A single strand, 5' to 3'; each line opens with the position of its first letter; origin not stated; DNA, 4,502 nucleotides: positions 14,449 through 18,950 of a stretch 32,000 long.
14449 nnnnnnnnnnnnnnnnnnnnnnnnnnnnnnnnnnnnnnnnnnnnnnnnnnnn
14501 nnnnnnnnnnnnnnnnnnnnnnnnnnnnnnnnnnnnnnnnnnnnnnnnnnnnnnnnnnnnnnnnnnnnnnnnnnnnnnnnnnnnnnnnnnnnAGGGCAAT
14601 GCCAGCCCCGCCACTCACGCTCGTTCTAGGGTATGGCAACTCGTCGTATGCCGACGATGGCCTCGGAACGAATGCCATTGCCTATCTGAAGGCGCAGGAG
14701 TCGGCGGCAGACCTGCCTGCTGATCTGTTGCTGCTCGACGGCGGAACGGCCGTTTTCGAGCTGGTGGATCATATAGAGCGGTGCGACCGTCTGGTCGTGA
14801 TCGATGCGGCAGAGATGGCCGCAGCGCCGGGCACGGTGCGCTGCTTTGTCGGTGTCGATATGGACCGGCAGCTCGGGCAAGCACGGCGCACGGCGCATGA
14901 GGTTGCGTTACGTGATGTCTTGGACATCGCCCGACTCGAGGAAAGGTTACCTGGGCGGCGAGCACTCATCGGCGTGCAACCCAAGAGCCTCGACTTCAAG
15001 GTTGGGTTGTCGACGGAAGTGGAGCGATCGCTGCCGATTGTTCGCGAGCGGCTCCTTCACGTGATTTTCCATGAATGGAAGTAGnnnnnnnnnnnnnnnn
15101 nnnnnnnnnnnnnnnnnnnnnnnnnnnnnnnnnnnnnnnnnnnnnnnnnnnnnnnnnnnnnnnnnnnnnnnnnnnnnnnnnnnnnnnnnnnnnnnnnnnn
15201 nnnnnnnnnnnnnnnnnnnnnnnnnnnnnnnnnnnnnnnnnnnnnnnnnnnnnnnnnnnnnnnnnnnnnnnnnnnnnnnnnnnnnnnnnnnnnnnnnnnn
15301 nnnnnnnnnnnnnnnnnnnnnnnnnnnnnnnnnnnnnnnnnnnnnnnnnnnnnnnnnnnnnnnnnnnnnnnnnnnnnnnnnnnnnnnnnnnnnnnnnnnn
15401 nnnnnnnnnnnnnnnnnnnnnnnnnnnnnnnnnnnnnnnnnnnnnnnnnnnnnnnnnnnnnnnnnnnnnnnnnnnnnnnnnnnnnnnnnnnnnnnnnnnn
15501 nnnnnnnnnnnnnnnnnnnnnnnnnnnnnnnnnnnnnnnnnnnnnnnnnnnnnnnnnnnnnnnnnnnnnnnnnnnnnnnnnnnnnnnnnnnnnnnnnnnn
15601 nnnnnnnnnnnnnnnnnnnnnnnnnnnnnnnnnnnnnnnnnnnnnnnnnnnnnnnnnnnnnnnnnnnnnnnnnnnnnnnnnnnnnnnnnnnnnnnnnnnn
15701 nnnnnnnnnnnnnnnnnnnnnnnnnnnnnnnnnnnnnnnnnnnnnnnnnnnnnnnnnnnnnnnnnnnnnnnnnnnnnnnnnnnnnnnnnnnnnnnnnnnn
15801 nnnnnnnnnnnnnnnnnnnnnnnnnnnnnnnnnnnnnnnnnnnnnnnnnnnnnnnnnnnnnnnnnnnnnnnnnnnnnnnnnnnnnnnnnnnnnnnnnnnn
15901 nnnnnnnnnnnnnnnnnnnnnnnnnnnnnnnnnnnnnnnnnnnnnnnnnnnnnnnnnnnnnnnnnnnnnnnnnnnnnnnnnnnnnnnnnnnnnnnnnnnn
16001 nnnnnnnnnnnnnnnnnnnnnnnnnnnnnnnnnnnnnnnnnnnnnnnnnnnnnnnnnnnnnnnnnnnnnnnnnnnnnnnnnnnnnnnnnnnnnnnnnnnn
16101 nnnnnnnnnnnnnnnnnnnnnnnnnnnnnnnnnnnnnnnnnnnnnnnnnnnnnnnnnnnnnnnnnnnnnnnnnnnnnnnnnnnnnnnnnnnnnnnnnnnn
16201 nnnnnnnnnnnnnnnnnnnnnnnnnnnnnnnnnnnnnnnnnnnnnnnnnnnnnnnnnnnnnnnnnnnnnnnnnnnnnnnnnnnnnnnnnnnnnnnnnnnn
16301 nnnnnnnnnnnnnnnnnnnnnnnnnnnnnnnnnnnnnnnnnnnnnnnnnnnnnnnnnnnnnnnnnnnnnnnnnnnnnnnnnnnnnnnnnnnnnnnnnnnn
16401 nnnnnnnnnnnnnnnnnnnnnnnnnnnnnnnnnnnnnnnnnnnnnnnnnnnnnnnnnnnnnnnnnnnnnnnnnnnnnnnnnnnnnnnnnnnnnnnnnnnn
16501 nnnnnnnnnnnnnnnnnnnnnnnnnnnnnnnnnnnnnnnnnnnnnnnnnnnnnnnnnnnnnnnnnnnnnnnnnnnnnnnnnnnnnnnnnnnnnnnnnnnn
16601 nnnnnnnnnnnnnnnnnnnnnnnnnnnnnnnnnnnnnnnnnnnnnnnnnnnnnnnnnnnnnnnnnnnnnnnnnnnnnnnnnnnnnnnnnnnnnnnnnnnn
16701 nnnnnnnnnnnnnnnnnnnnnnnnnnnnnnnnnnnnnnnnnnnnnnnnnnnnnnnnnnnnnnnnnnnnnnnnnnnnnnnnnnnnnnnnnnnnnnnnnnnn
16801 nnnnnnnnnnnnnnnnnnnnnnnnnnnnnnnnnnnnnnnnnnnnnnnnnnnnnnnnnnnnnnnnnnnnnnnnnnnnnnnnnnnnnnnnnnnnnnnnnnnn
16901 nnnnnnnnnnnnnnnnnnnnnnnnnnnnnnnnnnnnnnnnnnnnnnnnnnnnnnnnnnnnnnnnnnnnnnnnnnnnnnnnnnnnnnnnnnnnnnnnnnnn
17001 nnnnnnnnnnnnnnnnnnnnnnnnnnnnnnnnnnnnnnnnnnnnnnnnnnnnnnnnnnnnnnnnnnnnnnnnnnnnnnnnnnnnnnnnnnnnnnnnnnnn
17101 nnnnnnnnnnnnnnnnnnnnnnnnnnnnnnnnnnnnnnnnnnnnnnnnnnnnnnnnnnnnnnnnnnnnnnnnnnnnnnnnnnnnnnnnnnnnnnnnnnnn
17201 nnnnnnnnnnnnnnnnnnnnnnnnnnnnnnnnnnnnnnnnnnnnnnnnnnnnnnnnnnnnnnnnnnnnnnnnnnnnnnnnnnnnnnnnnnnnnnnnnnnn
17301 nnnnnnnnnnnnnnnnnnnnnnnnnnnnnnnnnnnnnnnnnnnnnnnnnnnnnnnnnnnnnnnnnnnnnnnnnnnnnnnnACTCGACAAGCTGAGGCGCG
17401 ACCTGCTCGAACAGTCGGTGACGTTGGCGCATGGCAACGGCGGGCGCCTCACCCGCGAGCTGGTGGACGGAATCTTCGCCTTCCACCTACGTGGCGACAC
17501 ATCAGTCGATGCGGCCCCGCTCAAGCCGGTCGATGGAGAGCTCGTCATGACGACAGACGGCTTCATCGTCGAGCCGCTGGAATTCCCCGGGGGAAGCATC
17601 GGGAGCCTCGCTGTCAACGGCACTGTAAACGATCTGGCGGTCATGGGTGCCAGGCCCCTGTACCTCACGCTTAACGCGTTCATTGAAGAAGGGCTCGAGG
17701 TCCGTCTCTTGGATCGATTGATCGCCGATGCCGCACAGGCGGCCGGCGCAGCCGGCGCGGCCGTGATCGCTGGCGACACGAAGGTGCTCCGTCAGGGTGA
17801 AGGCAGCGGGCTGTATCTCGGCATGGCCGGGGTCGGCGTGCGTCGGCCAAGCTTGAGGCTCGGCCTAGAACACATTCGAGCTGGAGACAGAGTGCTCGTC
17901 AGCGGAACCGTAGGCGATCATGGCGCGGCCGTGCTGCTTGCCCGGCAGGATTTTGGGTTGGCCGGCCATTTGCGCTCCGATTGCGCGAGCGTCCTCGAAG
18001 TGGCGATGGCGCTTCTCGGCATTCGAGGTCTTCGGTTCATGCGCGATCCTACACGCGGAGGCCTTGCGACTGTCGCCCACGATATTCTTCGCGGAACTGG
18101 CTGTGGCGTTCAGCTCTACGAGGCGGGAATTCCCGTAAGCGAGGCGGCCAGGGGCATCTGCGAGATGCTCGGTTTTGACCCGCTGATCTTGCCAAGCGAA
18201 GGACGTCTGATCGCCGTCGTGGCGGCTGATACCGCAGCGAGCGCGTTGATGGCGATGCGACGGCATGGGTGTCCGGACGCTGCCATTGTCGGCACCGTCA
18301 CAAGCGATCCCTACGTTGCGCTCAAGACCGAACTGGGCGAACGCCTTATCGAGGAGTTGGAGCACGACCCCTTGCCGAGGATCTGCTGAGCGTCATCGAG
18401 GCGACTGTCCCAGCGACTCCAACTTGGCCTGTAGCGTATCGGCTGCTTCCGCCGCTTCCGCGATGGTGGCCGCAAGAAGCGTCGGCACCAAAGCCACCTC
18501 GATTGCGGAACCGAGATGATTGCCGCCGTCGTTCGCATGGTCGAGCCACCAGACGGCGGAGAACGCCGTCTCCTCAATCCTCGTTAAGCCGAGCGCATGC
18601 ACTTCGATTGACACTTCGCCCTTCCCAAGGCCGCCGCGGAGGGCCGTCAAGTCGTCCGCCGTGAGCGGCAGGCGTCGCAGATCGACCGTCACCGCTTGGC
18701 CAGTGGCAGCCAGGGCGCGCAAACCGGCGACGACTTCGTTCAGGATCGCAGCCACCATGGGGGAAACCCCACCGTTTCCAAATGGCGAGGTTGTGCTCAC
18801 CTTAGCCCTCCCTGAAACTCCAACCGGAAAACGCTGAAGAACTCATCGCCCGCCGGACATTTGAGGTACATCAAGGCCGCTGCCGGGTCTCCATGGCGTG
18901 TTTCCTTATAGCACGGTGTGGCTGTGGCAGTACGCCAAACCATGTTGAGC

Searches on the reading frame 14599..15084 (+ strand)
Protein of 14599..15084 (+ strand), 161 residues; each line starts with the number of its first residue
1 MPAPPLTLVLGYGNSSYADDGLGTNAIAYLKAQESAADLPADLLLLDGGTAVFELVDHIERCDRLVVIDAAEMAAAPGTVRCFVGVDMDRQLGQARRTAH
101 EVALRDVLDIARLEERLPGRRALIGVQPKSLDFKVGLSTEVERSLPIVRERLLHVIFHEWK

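Call 4: search_protein_families(library=pfam, proteins=[window:14599-15084:+])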
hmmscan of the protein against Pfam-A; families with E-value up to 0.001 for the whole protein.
window:14599-15084:+ (161 aa): 1 family
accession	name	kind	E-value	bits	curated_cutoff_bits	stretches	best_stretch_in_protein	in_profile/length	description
PF01750.23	HycI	-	3.2e-22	79.2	23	1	38-153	12-128/130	Hydrogenase maturation protease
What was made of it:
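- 14599..15084 (+): HyaD/HybD-type maturation endopeptidase (hynD). Pfam HycI (call 4).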

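Call 31: search_protein_families(library=ncbifam, proteins=[window:14599-15084:+], max_evalue=0.01)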
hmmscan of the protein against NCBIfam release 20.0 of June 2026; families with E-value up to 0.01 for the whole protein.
window:14599-15084:+ (161 aa): 7 families
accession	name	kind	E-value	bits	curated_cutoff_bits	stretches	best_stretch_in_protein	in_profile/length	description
TIGR00072.1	hydrog_prot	superfamily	5.3e-35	120.5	47.45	1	8-154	1-143/145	hydrogenase maturation protease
TIGR00140.1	hupD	subfamily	1.9e-27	96.1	151.8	1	8-154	2-145/151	HyaD/HybD family hydrogenase maturation endopeptidase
NF007777.0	PRK10466.1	equivalog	3.5e-22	78.9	190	1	7-156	3-149/164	HyaD/HybD family hydrogenase maturation endopeptidase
NF007616.0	PRK10264.1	equivalog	2.6e-18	66.4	261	1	8-145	7-142/195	hydrogenase 1 maturation protease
TIGR00130.1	frhD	equivalog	4e-16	59.4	134.95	1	8-148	6-143/153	coenzyme F420-reducing hydrogenase, FrhD protein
TIGR00142.1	hycI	equivalog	6.8e-16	58.3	119.1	1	8-155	2-141/146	hydrogenase maturation peptidase HycI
NF045519.1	NiFeSe_H2_mat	exception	3.1e-14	53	190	1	8-146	4-137/152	NiFeSe hydrogenase maturation protease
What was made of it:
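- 14599..15084 (+): NCBIfam TIGR00072 (call 31).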

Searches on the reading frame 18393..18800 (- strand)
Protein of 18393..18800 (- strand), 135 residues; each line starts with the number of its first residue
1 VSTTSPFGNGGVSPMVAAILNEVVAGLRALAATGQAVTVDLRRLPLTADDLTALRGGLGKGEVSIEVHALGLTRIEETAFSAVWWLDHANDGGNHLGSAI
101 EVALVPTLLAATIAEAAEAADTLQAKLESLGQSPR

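Call 7: search_protein_families(library=pfam, proteins=[window:18393-18800:-])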
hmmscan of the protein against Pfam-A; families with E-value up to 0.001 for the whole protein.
window:18393-18800:- (135 aa): 1 family
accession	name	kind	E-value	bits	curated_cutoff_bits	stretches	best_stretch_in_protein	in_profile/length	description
PF04809.18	HupH_C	-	1.7e-25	89.5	23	1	17-128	5-116/118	HupH hydrogenase expression protein, C-terminal conserved region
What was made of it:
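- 18393..18800 (-): hupH-like accessory gene, convergent with hypE. Pfam HupH_C, E 1.7e-25 (call 7).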

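Call 31: search_protein_families(library=ncbifam, proteins=[window:18393-18800:-], max_evalue=0.01)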
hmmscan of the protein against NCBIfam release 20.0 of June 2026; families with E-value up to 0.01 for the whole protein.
window:18393-18800:- (135 aa): 0 families
